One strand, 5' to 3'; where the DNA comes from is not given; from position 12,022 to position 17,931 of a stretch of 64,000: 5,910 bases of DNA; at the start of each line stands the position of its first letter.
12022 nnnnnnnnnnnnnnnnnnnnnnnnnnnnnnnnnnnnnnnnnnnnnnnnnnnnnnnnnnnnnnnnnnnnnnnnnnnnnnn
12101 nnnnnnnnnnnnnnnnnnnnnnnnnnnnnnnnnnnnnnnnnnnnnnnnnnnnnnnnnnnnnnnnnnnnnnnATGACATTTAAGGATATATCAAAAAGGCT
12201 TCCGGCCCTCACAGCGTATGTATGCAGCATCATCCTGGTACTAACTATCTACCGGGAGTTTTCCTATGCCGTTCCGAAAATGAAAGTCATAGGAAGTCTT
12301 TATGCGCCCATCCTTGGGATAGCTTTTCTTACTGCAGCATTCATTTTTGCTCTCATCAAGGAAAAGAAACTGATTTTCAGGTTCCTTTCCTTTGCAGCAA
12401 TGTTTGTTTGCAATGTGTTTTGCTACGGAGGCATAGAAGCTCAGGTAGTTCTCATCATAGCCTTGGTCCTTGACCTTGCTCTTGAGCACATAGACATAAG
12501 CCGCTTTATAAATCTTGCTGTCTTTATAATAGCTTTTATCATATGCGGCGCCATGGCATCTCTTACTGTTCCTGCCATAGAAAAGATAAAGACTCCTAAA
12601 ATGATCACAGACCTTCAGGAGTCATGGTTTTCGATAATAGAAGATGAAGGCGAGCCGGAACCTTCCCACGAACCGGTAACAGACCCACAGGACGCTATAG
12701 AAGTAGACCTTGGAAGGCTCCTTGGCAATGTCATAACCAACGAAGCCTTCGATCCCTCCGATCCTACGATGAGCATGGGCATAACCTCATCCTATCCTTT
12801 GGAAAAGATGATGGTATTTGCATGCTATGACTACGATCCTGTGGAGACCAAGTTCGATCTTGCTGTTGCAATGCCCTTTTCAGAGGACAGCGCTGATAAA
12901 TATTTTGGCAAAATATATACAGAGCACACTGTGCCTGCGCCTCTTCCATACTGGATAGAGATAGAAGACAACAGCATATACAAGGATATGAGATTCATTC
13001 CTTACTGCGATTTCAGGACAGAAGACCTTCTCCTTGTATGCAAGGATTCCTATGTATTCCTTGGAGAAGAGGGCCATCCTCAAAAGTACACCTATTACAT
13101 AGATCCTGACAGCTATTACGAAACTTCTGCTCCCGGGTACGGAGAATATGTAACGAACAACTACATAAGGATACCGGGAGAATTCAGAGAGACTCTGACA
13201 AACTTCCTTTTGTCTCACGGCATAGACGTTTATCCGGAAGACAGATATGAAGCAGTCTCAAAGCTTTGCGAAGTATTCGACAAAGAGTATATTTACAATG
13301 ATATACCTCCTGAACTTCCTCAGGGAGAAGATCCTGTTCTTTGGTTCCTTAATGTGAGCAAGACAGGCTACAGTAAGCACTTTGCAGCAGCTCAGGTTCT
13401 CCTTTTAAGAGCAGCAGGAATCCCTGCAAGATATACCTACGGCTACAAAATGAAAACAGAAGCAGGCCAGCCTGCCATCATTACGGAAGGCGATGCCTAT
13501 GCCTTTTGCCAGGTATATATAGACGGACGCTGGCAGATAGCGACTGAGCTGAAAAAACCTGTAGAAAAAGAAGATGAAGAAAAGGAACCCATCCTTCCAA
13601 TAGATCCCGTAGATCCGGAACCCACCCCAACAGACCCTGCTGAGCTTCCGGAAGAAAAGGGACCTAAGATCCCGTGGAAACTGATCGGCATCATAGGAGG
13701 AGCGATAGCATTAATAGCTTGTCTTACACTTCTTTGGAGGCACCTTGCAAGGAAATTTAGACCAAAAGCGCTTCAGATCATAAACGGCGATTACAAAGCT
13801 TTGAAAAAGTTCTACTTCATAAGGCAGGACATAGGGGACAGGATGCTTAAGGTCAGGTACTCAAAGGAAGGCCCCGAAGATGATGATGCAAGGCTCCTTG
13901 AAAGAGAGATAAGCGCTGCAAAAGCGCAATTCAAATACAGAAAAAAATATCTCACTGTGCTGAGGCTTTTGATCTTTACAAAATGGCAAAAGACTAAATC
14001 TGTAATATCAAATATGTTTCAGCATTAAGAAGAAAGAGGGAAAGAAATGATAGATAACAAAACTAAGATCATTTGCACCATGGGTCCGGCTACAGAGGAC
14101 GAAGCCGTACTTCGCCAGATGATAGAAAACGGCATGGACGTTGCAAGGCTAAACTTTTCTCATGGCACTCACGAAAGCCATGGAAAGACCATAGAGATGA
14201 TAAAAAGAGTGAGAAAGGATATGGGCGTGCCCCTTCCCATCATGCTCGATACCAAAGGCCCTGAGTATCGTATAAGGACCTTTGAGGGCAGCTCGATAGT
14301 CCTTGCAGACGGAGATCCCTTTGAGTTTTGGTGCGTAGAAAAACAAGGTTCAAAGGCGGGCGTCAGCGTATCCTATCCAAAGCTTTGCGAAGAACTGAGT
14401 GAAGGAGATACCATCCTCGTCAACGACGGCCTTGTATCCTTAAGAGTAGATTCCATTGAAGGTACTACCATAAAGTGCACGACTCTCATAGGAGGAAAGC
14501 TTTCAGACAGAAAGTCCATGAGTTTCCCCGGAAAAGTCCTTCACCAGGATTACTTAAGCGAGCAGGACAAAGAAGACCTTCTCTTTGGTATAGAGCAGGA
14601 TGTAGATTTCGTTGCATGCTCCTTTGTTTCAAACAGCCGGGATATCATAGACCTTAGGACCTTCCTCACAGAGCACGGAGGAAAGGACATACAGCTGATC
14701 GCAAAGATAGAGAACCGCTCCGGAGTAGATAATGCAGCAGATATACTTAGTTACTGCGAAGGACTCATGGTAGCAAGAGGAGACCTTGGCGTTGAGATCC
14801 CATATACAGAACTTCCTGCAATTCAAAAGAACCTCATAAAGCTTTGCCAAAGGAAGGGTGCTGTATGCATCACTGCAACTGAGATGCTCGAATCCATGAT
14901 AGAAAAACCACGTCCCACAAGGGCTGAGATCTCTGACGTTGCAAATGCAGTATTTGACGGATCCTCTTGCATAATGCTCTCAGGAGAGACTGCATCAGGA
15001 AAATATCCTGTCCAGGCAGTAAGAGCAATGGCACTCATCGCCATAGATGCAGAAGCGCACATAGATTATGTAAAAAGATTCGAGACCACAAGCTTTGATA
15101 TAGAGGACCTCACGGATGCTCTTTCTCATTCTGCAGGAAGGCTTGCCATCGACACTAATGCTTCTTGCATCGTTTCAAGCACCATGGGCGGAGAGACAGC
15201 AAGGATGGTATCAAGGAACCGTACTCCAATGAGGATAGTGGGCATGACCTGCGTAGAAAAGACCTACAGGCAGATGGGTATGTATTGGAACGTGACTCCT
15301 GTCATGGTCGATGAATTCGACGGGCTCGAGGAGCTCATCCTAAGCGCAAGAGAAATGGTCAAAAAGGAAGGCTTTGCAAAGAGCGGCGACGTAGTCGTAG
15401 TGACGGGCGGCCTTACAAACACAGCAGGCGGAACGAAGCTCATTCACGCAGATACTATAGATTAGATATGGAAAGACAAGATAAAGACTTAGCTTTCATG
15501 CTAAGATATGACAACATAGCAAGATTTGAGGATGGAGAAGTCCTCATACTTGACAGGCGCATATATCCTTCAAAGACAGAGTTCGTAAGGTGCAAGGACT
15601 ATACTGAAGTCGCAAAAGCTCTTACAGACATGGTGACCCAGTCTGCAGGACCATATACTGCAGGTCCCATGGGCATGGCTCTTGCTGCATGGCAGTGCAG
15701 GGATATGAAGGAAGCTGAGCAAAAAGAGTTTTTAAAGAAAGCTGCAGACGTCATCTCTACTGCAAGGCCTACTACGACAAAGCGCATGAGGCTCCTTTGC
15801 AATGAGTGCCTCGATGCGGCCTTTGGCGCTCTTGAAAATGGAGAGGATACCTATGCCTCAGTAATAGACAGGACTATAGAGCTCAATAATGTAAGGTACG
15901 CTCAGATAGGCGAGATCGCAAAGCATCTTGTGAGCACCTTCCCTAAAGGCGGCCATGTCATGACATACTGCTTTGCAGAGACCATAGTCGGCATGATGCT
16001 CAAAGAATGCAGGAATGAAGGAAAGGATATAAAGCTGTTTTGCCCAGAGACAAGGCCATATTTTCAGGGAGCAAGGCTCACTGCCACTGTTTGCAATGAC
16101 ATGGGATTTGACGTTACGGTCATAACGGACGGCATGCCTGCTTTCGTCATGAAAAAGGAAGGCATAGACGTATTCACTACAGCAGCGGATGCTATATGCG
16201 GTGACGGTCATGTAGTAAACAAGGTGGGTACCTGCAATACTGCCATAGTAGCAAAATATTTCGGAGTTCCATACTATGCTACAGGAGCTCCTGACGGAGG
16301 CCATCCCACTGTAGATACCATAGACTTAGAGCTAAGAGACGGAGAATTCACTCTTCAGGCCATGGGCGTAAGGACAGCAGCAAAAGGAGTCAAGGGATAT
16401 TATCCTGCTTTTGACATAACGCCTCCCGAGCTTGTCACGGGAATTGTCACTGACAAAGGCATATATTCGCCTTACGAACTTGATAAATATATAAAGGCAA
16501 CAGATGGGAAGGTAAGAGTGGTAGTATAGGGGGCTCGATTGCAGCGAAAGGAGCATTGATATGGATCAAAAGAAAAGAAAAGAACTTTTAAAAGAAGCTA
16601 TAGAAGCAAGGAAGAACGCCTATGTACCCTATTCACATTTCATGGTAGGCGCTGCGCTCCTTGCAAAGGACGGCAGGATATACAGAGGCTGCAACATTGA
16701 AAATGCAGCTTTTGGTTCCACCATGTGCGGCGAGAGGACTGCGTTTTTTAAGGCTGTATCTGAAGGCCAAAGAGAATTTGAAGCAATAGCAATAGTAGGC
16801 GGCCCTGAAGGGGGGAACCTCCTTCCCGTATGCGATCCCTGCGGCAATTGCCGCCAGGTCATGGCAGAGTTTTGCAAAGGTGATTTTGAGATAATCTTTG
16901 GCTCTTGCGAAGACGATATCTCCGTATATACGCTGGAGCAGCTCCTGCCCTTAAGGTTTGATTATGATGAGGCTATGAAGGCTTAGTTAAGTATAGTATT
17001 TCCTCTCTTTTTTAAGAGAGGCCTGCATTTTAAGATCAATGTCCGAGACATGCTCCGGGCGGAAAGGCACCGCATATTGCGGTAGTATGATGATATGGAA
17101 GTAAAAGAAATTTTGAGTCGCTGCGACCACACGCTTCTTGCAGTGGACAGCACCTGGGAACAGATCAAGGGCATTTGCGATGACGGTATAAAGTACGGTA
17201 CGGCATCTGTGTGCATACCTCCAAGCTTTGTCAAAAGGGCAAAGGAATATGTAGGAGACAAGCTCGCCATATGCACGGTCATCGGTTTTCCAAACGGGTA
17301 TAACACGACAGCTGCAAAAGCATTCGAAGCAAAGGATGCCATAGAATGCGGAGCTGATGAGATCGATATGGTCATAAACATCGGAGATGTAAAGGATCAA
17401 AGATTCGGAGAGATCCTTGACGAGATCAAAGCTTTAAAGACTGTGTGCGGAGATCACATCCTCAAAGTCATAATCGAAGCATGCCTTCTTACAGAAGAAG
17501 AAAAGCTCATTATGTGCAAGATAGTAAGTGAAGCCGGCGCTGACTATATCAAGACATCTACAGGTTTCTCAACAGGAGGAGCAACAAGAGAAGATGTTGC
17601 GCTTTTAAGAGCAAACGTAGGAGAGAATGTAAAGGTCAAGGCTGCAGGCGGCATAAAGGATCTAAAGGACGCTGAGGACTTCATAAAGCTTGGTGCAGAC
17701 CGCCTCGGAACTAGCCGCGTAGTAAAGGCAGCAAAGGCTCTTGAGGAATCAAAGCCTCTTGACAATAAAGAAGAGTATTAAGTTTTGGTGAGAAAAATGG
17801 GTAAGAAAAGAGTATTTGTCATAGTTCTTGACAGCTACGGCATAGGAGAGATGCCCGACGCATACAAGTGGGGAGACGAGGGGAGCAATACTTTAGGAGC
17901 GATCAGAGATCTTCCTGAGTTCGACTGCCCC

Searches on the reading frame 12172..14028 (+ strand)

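Call 70: search_protein_families(library=pfam, proteins=[window:12172-14028:+], max_evalue=0.0001)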
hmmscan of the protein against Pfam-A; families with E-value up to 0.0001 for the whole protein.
window:12172-14028:+ (618 aa): 1 family
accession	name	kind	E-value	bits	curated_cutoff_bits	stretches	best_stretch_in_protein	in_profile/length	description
PF01841.26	Transglut_core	-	4.5e-17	62.7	23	1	354-456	10-105/108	Transglutaminase-like superfamily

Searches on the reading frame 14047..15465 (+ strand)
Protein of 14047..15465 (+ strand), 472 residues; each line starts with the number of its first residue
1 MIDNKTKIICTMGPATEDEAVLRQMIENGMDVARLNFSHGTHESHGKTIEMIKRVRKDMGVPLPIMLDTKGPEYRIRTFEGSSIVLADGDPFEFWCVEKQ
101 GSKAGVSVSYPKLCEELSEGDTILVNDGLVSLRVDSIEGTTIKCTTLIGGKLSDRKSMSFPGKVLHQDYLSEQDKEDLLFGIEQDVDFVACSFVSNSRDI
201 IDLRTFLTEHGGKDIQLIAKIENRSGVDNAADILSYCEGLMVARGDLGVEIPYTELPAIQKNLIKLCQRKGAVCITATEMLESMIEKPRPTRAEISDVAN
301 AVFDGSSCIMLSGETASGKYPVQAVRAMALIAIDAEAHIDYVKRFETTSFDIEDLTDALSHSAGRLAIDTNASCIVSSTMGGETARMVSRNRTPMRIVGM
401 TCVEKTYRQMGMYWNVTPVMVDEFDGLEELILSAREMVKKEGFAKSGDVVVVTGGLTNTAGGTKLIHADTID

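Call 71: search_protein_families(library=pfam, proteins=[window:14047-15465:+], max_evalue=0.0001)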
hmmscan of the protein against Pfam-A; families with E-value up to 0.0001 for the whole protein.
window:14047-15465:+ (472 aa): 2 families
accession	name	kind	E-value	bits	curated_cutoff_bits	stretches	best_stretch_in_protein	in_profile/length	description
PF00224.27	PK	-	6.2e-116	387.5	30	1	4-325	2-328/328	Pyruvate kinase, barrel domain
PF02887.21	PK_C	-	1.1e-27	96.8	28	1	357-465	1-110/114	Pyruvate kinase, alpha/beta domain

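Call 79: list_cluster_members(proteins=[window:14047-15465:+, window:26701-27306:+, window:42478-42918:+, window:27458-28282:+, window:119-757:+, window:16561-16986:+, window:46335-47267:-, window:21912-23492:+])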
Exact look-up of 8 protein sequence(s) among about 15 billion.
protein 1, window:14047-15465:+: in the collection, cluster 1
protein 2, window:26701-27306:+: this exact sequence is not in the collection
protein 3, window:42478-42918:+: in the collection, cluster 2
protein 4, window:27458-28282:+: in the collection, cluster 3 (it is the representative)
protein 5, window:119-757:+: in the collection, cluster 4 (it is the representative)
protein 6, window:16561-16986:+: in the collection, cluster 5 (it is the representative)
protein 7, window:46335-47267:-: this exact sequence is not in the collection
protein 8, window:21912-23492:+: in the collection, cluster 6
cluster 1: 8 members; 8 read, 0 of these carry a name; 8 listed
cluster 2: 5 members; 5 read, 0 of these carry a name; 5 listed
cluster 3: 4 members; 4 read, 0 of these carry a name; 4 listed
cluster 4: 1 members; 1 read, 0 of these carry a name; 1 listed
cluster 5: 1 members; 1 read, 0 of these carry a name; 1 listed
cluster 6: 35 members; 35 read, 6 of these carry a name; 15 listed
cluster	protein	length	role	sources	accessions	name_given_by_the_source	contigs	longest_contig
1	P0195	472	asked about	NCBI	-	-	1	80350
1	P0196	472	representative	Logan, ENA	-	-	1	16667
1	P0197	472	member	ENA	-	-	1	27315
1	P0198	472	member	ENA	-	-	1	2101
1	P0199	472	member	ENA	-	-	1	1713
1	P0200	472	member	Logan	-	-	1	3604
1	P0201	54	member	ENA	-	-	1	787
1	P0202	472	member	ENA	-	-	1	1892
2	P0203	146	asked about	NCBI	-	-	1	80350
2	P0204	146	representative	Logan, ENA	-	-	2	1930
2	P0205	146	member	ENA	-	-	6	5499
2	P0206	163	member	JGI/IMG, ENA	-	-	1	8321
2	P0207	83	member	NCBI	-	-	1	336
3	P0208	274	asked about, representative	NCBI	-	-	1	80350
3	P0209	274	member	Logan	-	-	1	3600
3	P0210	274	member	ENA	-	-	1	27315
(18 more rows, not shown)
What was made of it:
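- Tried and rejected: The cluster table shows that an 80,350-bp NCBI contig carries the housekeeping proteins (call 79).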

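Call 82: find_encoding_contigs(protein=P0210, flank=10000, max_places=3)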
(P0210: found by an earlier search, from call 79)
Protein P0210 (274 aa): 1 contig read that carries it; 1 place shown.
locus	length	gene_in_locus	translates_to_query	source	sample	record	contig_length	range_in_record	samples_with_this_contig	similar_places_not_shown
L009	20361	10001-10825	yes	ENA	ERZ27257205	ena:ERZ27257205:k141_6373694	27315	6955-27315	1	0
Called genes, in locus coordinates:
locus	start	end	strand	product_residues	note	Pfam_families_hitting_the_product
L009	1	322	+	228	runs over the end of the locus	PF01791:DeoC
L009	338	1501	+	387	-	PF01676:Metalloenzyme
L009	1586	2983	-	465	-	PF01554:MatE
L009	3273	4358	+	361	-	PF02608:Bmp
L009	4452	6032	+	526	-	PF00005:ABC_tran, PF13304:AAA_21 (faint), PF00005:ABC_tran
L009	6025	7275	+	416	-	PF02653:BPD_transp_2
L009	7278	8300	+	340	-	PF02653:BPD_transp_2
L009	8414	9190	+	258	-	PF01048:PNP_UDP_1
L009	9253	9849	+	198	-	PF00265:TK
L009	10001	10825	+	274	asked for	PF01048:PNP_UDP_1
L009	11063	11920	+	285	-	PF00198:2-oxoacid_dh (faint)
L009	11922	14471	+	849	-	PF00404:Dockerin_1 (weak)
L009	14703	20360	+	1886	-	?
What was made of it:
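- L009 is a close relative with the same upstream order (call 82).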

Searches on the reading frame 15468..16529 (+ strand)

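Call 71: search_protein_families(library=pfam, proteins=[window:15468-16529:+], max_evalue=0.0001)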
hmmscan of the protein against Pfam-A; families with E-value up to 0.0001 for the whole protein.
window:15468-16529:+ (353 aa): 1 family
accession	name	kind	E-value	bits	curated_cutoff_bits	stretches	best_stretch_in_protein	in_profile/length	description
PF01008.23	IF-2B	-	2.7e-43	148.6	22.4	1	77-335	23-280/280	Initiation factor 2 subunit family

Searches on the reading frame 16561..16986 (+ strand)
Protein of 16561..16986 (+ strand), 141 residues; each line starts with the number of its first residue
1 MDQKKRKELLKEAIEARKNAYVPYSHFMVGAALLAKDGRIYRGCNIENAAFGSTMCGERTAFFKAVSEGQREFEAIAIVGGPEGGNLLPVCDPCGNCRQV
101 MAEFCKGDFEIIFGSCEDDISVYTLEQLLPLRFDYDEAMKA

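Call 71: search_protein_families(library=pfam, proteins=[window:16561-16986:+], max_evalue=0.0001)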
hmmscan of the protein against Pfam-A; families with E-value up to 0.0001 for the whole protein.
window:16561-16986:+ (141 aa): 2 families
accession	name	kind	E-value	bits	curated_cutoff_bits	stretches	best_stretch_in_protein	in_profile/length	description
PF00383.29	dCMP_cyt_deam_1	-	1.4e-17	63.9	25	1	4-105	2-94/102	Cytidine and deoxycytidylate deaminase zinc-binding region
PF08211.18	dCMP_cyt_deam_2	-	3.4e-13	50.4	25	1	4-76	39-110/130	Cytidine and deoxycytidylate deaminase zinc-binding region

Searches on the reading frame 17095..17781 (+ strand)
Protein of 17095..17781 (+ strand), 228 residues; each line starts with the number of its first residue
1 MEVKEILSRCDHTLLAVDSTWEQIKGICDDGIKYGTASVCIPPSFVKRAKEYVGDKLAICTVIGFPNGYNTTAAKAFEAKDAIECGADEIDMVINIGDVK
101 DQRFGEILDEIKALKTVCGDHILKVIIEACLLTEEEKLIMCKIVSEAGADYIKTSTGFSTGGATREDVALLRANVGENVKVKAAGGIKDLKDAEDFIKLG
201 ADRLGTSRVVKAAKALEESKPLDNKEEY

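Call 71: search_protein_families(library=pfam, proteins=[window:17095-17781:+], max_evalue=0.0001)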
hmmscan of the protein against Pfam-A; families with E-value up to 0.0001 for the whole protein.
window:17095-17781:+ (228 aa): 1 family
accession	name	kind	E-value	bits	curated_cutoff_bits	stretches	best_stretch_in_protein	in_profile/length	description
PF01791.15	DeoC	-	5e-19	69.3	23.8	1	11-196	7-204/229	DeoC/LacD family aldolase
